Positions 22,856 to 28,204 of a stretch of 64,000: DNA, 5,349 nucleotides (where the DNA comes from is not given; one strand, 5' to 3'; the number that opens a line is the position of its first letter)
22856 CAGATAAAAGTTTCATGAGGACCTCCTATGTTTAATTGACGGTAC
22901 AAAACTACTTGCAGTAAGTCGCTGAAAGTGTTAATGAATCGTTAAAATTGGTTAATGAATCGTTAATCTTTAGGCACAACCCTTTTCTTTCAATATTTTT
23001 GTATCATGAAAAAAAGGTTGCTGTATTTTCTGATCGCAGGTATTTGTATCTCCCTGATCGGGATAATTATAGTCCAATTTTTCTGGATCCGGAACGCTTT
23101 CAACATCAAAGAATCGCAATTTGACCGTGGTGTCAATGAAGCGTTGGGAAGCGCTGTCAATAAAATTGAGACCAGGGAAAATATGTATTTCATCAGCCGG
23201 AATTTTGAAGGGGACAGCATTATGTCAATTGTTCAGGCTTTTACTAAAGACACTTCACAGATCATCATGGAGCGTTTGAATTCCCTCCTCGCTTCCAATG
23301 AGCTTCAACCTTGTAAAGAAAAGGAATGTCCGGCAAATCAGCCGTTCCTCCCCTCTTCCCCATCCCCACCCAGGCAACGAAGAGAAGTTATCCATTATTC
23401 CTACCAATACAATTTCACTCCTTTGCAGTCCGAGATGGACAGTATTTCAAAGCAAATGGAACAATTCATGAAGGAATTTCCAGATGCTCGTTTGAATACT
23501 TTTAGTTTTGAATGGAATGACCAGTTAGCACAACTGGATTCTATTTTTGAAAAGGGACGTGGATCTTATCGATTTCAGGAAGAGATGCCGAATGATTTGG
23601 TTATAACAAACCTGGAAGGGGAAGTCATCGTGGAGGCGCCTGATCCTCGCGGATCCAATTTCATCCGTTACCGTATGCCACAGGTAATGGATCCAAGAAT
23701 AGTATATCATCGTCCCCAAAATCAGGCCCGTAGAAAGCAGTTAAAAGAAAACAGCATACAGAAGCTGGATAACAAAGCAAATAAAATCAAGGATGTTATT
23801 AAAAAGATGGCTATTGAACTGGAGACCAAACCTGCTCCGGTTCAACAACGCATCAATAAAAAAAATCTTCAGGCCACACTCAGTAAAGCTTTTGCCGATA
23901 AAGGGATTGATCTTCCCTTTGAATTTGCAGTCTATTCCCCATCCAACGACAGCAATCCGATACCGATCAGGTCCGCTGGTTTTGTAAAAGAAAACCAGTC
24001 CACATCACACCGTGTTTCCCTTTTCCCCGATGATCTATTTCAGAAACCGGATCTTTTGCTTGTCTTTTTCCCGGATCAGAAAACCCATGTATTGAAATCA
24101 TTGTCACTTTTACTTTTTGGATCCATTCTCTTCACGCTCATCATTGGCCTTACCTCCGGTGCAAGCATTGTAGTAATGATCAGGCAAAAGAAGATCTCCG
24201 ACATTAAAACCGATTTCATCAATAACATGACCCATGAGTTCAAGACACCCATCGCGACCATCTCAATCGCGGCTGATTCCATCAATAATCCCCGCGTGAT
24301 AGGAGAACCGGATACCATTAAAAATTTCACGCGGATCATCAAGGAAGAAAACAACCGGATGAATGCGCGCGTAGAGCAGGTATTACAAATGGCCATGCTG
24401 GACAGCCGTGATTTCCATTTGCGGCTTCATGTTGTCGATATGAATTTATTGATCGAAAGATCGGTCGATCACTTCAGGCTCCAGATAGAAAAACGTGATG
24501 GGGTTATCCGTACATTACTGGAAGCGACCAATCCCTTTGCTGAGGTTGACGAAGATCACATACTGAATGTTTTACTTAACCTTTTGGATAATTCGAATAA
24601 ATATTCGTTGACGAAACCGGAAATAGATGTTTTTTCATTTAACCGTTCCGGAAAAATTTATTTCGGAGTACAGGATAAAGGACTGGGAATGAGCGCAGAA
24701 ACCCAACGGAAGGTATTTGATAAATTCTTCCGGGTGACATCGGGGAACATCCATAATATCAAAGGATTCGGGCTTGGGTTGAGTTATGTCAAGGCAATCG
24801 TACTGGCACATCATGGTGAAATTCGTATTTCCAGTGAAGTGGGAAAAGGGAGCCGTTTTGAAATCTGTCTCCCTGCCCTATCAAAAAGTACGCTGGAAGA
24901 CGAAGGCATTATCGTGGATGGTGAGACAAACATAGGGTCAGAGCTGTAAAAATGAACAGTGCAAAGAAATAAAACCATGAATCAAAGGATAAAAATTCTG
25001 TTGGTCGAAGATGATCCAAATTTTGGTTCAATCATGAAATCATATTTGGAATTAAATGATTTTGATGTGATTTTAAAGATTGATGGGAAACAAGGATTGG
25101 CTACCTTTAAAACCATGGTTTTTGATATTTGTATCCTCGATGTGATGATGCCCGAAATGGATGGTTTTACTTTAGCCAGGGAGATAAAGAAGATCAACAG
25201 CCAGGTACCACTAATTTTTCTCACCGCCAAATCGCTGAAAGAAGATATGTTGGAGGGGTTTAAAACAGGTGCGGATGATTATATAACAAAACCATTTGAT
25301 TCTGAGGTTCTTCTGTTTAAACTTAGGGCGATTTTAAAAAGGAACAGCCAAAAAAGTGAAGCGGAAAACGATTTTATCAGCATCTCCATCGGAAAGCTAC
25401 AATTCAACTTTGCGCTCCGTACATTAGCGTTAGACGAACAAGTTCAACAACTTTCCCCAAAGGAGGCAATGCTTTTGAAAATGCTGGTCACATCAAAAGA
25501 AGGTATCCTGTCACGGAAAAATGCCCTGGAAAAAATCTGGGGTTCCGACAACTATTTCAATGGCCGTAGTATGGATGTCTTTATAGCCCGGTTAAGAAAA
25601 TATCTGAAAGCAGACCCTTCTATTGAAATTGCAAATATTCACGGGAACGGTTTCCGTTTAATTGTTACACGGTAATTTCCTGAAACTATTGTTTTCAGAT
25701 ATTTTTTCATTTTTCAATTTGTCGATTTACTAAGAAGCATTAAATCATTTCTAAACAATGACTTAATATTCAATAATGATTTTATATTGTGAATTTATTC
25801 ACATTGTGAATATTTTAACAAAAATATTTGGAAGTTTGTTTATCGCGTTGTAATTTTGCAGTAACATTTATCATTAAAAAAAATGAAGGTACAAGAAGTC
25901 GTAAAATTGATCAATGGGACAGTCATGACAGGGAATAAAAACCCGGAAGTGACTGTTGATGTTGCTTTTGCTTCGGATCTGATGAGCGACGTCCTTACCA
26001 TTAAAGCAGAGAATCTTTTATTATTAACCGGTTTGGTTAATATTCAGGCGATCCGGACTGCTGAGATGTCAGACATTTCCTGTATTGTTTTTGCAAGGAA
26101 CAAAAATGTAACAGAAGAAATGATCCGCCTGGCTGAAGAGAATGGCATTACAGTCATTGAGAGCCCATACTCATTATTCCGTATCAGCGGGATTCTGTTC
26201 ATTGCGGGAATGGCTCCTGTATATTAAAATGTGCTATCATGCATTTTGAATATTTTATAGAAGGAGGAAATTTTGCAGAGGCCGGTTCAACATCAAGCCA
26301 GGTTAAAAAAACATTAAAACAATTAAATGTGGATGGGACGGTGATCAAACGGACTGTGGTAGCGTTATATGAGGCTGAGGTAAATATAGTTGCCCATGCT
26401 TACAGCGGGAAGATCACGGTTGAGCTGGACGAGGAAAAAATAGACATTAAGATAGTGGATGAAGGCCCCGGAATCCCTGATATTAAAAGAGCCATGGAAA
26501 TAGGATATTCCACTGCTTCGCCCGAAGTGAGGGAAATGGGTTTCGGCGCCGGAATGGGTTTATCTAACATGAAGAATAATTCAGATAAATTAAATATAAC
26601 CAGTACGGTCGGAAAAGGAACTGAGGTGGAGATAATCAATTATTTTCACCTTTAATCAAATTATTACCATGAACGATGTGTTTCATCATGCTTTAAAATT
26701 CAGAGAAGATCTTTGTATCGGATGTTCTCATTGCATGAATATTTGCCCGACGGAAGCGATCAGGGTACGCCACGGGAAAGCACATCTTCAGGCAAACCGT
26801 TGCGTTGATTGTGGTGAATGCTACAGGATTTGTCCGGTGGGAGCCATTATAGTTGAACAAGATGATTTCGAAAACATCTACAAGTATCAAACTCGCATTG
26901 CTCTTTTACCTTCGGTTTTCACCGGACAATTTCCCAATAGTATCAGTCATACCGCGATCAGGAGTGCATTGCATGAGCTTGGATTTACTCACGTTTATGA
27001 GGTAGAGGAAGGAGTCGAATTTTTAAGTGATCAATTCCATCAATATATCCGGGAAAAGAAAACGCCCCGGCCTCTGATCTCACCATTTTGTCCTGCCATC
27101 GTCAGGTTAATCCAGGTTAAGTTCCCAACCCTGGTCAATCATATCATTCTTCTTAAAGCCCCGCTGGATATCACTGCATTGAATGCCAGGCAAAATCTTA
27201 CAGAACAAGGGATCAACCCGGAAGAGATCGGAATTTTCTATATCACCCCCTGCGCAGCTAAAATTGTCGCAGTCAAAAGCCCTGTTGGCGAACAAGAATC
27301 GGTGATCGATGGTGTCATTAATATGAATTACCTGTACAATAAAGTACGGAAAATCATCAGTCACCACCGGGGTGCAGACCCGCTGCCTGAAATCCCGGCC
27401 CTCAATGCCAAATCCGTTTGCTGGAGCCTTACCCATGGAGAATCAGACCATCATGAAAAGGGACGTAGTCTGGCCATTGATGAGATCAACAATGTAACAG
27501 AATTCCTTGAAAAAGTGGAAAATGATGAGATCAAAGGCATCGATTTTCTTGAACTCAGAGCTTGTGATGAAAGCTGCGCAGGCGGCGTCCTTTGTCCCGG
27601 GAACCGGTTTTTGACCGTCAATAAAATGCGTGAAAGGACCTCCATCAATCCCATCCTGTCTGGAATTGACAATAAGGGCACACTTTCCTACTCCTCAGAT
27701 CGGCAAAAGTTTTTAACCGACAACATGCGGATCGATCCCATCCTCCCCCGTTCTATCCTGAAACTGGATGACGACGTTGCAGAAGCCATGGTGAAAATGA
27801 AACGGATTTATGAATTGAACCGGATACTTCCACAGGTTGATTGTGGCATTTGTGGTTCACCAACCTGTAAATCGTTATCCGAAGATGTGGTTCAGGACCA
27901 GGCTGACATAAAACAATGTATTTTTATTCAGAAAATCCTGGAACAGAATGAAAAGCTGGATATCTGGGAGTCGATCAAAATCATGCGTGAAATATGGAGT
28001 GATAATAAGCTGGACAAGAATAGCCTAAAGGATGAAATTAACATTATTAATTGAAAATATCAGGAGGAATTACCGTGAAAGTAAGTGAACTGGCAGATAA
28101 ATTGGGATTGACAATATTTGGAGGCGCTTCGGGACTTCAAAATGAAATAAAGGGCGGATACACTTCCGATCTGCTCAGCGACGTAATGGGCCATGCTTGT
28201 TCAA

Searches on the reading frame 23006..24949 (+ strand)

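Call 30: search_protein_families(library=pfam, proteins=[window:23006-24949:+], max_evalue=0.00001)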
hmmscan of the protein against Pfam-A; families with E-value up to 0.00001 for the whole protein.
window:23006-24949:+ (647 aa): 2 families
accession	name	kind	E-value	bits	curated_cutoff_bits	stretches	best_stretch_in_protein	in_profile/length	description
PF02518.31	HATPase_c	-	2.6e-20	73.4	26.4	1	515-624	2-109/111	Histidine kinase-, DNA gyrase B-, and HSP90-like ATPase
PF00512.31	HisKA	-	6.7e-11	42.5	26.9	1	401-467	2-65/66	His Kinase A (phospho-acceptor) domain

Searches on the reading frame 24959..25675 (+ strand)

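Call 7: search_protein_families(library=pfam, proteins=[window:24959-25675:+])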
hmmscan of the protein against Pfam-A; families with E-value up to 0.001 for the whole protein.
window:24959-25675:+ (238 aa): 2 families
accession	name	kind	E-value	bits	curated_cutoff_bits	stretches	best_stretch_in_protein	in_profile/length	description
PF00072.30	Response_reg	-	4.4e-28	98.1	30.2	1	13-120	1-108/111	Response regulator receiver domain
PF00486.34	Trans_reg_C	-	9e-15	55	26.2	1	163-234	4-77/77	Transcriptional regulatory protein, C terminal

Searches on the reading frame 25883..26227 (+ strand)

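Call 7: search_protein_families(library=pfam, proteins=[window:25883-26227:+])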
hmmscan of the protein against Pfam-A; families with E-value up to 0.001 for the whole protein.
window:25883-26227:+ (114 aa): 3 families
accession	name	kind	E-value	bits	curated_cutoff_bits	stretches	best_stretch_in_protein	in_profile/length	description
PF07085.17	DRTGG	-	1.6e-06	28.4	25.2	1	5-101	1-98/105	DRTGG domain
PF02603.21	Hpr_kinase_N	-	8.6e-06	26.2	24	1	56-100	72-116/125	HPr Serine kinase N terminus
PF07905.16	PucR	-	0.00051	20.8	33.5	1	11-97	9-104/118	Purine catabolism regulatory protein-like family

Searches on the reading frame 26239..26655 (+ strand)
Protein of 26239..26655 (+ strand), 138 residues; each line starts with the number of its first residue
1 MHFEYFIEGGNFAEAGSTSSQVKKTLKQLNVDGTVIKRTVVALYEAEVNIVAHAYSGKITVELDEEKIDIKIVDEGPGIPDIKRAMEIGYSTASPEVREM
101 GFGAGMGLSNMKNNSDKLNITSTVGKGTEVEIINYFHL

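Call 7: search_protein_families(library=pfam, proteins=[window:26239-26655:+])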
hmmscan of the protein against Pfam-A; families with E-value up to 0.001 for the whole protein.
window:26239-26655:+ (138 aa): 2 families
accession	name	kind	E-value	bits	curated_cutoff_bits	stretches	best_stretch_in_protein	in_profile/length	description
PF02518.31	HATPase_c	-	1.1e-11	45.5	26.4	1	42-132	9-105/111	Histidine kinase-, DNA gyrase B-, and HSP90-like ATPase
PF13581.12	HATPase_c_2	-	9.7e-11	42.2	27.4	1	19-132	12-125/127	Histidine kinase-like ATPase domain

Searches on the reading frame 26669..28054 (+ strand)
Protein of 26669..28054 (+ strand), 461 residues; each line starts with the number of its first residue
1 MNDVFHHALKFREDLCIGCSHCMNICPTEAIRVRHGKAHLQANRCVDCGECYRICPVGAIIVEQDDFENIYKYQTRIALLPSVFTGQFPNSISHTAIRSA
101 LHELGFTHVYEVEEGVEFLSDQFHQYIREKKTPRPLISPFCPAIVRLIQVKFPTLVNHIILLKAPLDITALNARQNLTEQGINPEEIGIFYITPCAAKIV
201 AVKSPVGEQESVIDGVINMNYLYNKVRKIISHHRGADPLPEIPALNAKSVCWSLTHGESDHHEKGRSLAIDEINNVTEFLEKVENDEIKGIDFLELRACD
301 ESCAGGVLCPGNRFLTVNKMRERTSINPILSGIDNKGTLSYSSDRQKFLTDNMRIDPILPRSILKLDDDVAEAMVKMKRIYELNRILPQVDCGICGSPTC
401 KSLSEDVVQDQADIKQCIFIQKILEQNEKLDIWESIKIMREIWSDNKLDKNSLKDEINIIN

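Call 7: search_protein_families(library=pfam, proteins=[window:26669-28054:+])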
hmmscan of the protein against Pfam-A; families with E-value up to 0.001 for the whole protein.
window:26669-28054:+ (461 aa): 12 families
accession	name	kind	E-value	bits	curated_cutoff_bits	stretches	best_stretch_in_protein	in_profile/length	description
PF02906.19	Fe_hyd_lg_C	-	9.8e-23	81.5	22.1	1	89-306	22-244/245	Iron only hydrogenase large subunit, C-terminal domain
PF00037.32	Fer4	-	1.6e-11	44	21.1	2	11-32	3-24/24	4Fe-4S binding domain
PF04060.18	FeS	-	4.9e-11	42.6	23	1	387-419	1-33/33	Putative Fe-S cluster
PF12837.12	Fer4_6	-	2.8e-10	40.1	25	2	41-60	5-24/24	4Fe-4S binding domain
PF13237.11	Fer4_10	-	1.4e-08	35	25.5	1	11-56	4-53/53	4Fe-4S dicluster domain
PF12838.12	Fer4_7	-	2.4e-08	34.7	27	1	16-59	2-52/52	4Fe-4S dicluster domain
PF13187.11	Fer4_9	-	3e-08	34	27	1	16-60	2-52/52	4Fe-4S dicluster domain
PF14697.11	Fer4_21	-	8.4e-08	32.7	35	1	12-60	4-57/59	4Fe-4S dicluster domain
PF25160.1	LdpA_Fe-S-bd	-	5.5e-06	26.5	27.6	1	22-60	9-43/49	LdpA Fe-S cluster-binding domain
PF13484.11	Fer4_16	-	2.3e-05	25.5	30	0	16-46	2-30/66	4Fe-4S double cluster binding domain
PF17179.9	Fer4_22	-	3e-05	25.2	27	0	44-100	1-56/95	4Fe-4S dicluster domain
PF12797.12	Fer4_2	-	0.00061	20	24.5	0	13-28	7-22/22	4Fe-4S binding domain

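Call 42: find_homologous_proteins(query=window:26669-28054:+, max_evalue=1e-60)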
Query window:26669-28054:+ (461 aa): 5026 proteins with E <= 1e-60 among 8000 candidates; the best 120 are listed.
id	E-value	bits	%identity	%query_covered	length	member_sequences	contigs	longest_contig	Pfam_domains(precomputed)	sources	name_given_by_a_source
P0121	3.5e-231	786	73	99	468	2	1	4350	PF14697.12,PF02906.20,PF04060.19,PF12837.13,PF00037.33,PF13484.12,PF12838.13,PF25160.2,PF13237.12,PF13187.12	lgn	-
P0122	6.4e-230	782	74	99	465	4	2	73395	PF14697.12,PF02906.20,PF04060.19,PF12837.13,PF00037.33,PF13484.12,PF12838.13,PF25160.2,PF13237.12,PF13187.12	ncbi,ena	-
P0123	3.9e-229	779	72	99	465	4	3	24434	PF14697.12,PF02906.20,PF04060.19,PF12837.13,PF00037.33,PF13484.12,PF12838.13,PF25160.2,PF13237.12,PF13187.12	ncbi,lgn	-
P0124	5.3e-228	775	72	100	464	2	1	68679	PF14697.12,PF02906.20,PF04060.19,PF12837.13,PF00037.33,PF12838.13,PF25160.2,PF13237.12,PF13187.12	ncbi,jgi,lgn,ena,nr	ncbi:MAG: 4Fe-4S binding protein [Bacteroidales bacterium]|nr:4Fe-4S binding protein [Bacteroidales 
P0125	5.8e-227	772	73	99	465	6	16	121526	PF14697.12,PF02906.20,PF04060.19,PF12837.13,PF00037.33,PF13484.12,PF12838.13,PF25160.2,PF13237.12,PF13187.12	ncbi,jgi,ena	-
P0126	6.1e-227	772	71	100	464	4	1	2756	PF14697.12,PF02906.20,PF04060.19,PF12837.13,PF00037.33,PF13484.12,PF12838.13,PF25160.2,PF13237.12,PF13187.12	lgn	-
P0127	1.8e-226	770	73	99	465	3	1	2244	PF14697.12,PF02906.20,PF04060.19,PF12837.13,PF00037.33,PF13484.12,PF12838.13,PF25160.2,PF13237.12,PF13187.12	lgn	-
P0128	3.8e-226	769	72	99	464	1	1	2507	PF14697.12,PF02906.20,PF04060.19,PF12837.13,PF00037.33,PF13484.12,PF12838.13,PF25160.2,PF13237.12,PF13187.12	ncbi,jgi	jgi:iron only hydrogenase large subunit-like protein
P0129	8.7e-226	768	72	99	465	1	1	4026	PF14697.12,PF02906.20,PF04060.19,PF12837.13,PF00037.33,PF13484.12,PF12838.13,PF25160.2,PF13237.12,PF13187.12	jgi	jgi:iron only hydrogenase large subunit-like protein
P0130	1.0e-225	768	73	98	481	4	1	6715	PF14697.12,PF02906.20,PF04060.19,PF12837.13,PF00037.33,PF12838.13,PF25160.2,PF13237.12,PF13187.12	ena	-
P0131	1.0e-224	765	73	99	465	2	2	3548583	PF14697.12,PF02906.20,PF04060.19,PF12837.13,PF00037.33,PF13484.12,PF12838.13,PF25160.2,PF13237.12,PF13187.12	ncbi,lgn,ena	-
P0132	1.4e-224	764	72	99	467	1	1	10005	PF14697.12,PF02906.20,PF04060.19,PF12837.13,PF00037.33,PF13484.12,PF12838.13,PF25160.2,PF13237.12,PF13187.12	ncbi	-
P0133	1.4e-224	764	72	99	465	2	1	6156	PF14697.12,PF02906.20,PF04060.19,PF12837.13,PF00037.33,PF13484.12,PF12838.13,PF25160.2,PF13237.12,PF13187.12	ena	-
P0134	2.0e-224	764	72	99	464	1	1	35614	PF14697.12,PF02906.20,PF04060.19,PF12837.13,PF00037.33,PF13484.12,PF12838.13,PF13237.12,PF13187.12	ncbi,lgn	ncbi:MAG: [Fe-Fe] hydrogenase large subunit C-terminal domain-containing protein [Bacteroidales bact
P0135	3.5e-224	763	72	99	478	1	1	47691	PF14697.12,PF02906.20,PF04060.19,PF12837.13,PF00037.33,PF13484.12,PF12838.13,PF25160.2,PF13237.12,PF13187.12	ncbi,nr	ncbi:MAG: 4Fe-4S binding protein [Bacteroidetes bacterium]|nr:4Fe-4S binding protein [Bacteroidota b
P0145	4.7e-218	743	69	99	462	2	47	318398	PF14697.12,PF02906.20,PF12797.13,PF04060.19,PF12837.13,PF00037.33,PF13484.12,PF12838.13,PF13237.12,PF13187.12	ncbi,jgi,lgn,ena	-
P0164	1.5e-194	665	63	98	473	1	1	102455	PF14697.12,PF02906.20,PF04060.19,PF12837.13,PF00037.33,PF13484.12,PF12838.13,PF25160.2,PF13237.12,PF13187.12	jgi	-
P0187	4.3e-173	594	54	100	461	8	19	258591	PF14697.12,PF02906.20,PF12797.13,PF04060.19,PF12837.13,PF00037.33,PF13484.12,PF12838.13,PF25160.2,PF13237.12,PF13187.12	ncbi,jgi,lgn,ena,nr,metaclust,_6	ncbi:MAG: [Fe-Fe] hydrogenase large subunit C-terminal domain-containing protein [Bacteroidales bact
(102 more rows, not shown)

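Call 43: find_encoding_contigs(protein=P0131, flank=2500, max_places=1)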
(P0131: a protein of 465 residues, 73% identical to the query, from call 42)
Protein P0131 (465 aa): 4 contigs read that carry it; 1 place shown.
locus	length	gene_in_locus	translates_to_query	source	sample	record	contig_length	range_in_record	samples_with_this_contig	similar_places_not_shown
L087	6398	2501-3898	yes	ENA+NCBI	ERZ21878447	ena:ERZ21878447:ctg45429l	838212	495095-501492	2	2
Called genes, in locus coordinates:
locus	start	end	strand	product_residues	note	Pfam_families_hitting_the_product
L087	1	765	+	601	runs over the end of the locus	PF00512:HisKA, PF02518:HATPase_c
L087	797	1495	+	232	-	PF00072:Response_reg, PF00486:Trans_reg_C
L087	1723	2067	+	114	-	PF02603:Hpr_kinase_N (faint), PF07905:PucR (weak), PF07085:DRTGG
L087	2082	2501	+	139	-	PF13581:HATPase_c_2, PF02518:HATPase_c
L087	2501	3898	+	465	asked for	PF00037:Fer4 (weak), PF12837:Fer4_6 (weak), PF13237:Fer4_10, PF14697:Fer4_21, PF12838:Fer4_7, PF13187:Fer4_9, PF02906:Fe_hyd_lg_C, PF04060:FeS, +4 more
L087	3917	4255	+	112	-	PF07085:DRTGG (weak)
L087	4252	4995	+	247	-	PF02811:PHP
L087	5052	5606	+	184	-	PF02518:HATPase_c, PF13589:HATPase_c_3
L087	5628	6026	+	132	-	-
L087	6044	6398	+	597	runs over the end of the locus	PF01257:2Fe-2S_thioredx, PF01512:Complex1_51K, PF10589:NADH_4Fe-4S, PF00037:Fer4 (weak), PF13237:Fer4_10, PF14697:Fer4_21, PF12838:Fer4_7, PF00037:Fer4, +4 more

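Call 44: find_encoding_contigs(protein=P0125, flank=2500, max_places=1)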
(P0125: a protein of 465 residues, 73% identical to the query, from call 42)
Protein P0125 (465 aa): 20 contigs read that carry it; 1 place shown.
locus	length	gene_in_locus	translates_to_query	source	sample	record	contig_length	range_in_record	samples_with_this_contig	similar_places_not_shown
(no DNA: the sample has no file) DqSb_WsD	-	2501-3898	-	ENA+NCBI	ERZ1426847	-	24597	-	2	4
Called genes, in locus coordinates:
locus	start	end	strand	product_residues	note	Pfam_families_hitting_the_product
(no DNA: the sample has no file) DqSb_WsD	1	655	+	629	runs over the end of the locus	PF00512:HisKA, PF02518:HATPase_c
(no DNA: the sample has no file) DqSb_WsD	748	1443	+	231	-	PF00072:Response_reg, PF00486:Trans_reg_C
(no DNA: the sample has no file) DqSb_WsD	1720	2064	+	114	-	-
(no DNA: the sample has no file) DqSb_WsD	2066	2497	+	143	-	PF13581:HATPase_c_2, PF02518:HATPase_c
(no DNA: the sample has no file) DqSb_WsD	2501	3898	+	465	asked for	PF00037:Fer4 (weak), PF13237:Fer4_10, PF14697:Fer4_21, PF12838:Fer4_7, PF13187:Fer4_9, PF00037:Fer4 (weak), PF02906:Fe_hyd_lg_C, PF04060:FeS, +3 more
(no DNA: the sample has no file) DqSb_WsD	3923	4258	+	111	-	-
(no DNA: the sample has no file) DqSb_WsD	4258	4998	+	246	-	PF02811:PHP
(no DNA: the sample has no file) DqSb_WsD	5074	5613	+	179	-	PF02518:HATPase_c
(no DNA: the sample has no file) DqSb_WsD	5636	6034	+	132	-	-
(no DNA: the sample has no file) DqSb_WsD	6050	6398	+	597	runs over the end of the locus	PF01257:2Fe-2S_thioredx, PF01512:Complex1_51K, PF10589:NADH_4Fe-4S, PF00037:Fer4 (weak), PF13237:Fer4_10, PF14697:Fer4_21, PF12838:Fer4_7 (weak), PF00037:Fer4, +3 more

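Call 45: find_encoding_contigs(protein=P0145, flank=2500, max_places=1)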
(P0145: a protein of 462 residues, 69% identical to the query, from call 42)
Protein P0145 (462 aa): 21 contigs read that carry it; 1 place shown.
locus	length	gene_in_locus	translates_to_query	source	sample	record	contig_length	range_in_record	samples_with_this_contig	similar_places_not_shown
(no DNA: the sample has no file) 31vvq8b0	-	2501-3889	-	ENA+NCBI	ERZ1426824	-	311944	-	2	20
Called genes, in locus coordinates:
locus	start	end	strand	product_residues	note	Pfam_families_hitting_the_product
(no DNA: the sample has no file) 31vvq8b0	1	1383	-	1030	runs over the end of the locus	PF07494:Reg_prop (faint), PF07495:Y_Y_Y, PF00512:HisKA, PF02518:HATPase_c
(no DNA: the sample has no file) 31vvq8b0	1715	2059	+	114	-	PF07085:DRTGG (faint)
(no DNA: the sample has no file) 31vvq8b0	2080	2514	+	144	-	PF13581:HATPase_c_2, PF02518:HATPase_c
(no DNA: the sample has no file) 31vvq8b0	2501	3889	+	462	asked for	PF00037:Fer4 (weak), PF12838:Fer4_7, PF13237:Fer4_10, PF13187:Fer4_9, PF00037:Fer4 (weak), PF12837:Fer4_6 (weak), PF02906:Fe_hyd_lg_C, PF04060:FeS, +3 more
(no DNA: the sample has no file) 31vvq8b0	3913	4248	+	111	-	PF02603:Hpr_kinase_N (faint), PF07085:DRTGG (weak)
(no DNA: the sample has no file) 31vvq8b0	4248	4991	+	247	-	PF02811:PHP, PF13263:PHP_C (weak)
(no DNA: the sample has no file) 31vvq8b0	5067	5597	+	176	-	PF02518:HATPase_c, PF13589:HATPase_c_3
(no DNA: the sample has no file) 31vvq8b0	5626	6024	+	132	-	-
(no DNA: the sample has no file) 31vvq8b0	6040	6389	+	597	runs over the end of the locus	PF01257:2Fe-2S_thioredx, PF01512:Complex1_51K, PF10531:SLBB (weak), PF10589:NADH_4Fe-4S, PF00037:Fer4 (weak), PF13237:Fer4_10, PF14697:Fer4_21 (weak), PF12838:Fer4_7, +4 more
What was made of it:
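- Tried and rejected: They returned gene tables but no DNA (calls 44, 45).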

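Call 46: find_encoding_contigs(protein=P0164, flank=2500, max_places=1)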
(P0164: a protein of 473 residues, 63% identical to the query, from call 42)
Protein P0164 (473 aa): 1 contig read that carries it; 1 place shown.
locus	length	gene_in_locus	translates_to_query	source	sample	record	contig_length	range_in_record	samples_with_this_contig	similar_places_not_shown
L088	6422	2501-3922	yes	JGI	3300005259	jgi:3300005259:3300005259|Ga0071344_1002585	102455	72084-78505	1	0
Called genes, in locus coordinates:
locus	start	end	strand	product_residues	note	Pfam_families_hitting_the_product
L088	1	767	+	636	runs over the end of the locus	PF00512:HisKA, PF02518:HATPase_c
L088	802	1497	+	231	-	PF00072:Response_reg, PF00486:Trans_reg_C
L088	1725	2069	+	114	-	-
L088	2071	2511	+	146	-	PF13581:HATPase_c_2, PF02518:HATPase_c (weak)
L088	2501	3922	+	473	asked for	PF00037:Fer4 (weak), PF13237:Fer4_10, PF12838:Fer4_7, PF13187:Fer4_9, PF00037:Fer4, PF12837:Fer4_6 (weak), PF02906:Fe_hyd_lg_C, PF04060:FeS, +3 more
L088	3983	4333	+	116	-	PF07085:DRTGG (weak)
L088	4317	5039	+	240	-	PF02811:PHP (weak)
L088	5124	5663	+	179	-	PF02518:HATPase_c, PF13589:HATPase_c_3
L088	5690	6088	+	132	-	-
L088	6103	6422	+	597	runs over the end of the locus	PF01257:2Fe-2S_thioredx, PF01512:Complex1_51K, PF10589:NADH_4Fe-4S, PF00037:Fer4 (weak), PF13237:Fer4_10, PF14697:Fer4_21, PF12838:Fer4_7 (weak), PF00037:Fer4, +4 more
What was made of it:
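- A histidine kinase and an OmpR-type regulator lie directly upstream of the locus 2 composite, and this is conserved in L087 and L088 (calls 7, 43, 46).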

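Call 47: find_encoding_contigs(protein=P0187, flank=2500, max_places=1)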
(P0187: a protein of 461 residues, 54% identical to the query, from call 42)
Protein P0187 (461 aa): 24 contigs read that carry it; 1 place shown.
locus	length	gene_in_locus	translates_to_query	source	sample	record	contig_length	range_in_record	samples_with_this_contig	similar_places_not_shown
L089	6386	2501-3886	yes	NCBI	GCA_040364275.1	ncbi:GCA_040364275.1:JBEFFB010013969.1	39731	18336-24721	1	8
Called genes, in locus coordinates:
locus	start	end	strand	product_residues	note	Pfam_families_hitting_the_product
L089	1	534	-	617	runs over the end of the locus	PF20695:UbiD_N, PF01977:UbiD, PF20696:UbiD_C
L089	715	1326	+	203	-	-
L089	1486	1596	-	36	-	-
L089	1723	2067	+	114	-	PF07085:DRTGG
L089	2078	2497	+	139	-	PF13581:HATPase_c_2, PF02518:HATPase_c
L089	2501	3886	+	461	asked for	PF00037:Fer4 (weak), PF12838:Fer4_7, PF13187:Fer4_9, PF13237:Fer4_10, PF14697:Fer4_21, PF00037:Fer4 (weak), PF02906:Fe_hyd_lg_C, PF04060:FeS, +4 more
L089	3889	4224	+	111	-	PF02603:Hpr_kinase_N (faint), PF07085:DRTGG (weak)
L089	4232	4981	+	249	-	PF02811:PHP, PF13263:PHP_C (faint)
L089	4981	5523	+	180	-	PF02518:HATPase_c, PF13589:HATPase_c_3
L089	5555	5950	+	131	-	-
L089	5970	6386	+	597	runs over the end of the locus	PF01257:2Fe-2S_thioredx, PF01512:Complex1_51K, PF10531:SLBB (weak), PF10589:NADH_4Fe-4S, PF00037:Fer4 (weak), PF13237:Fer4_10 (weak), PF12838:Fer4_7 (weak), PF13187:Fer4_9 (weak), +1 more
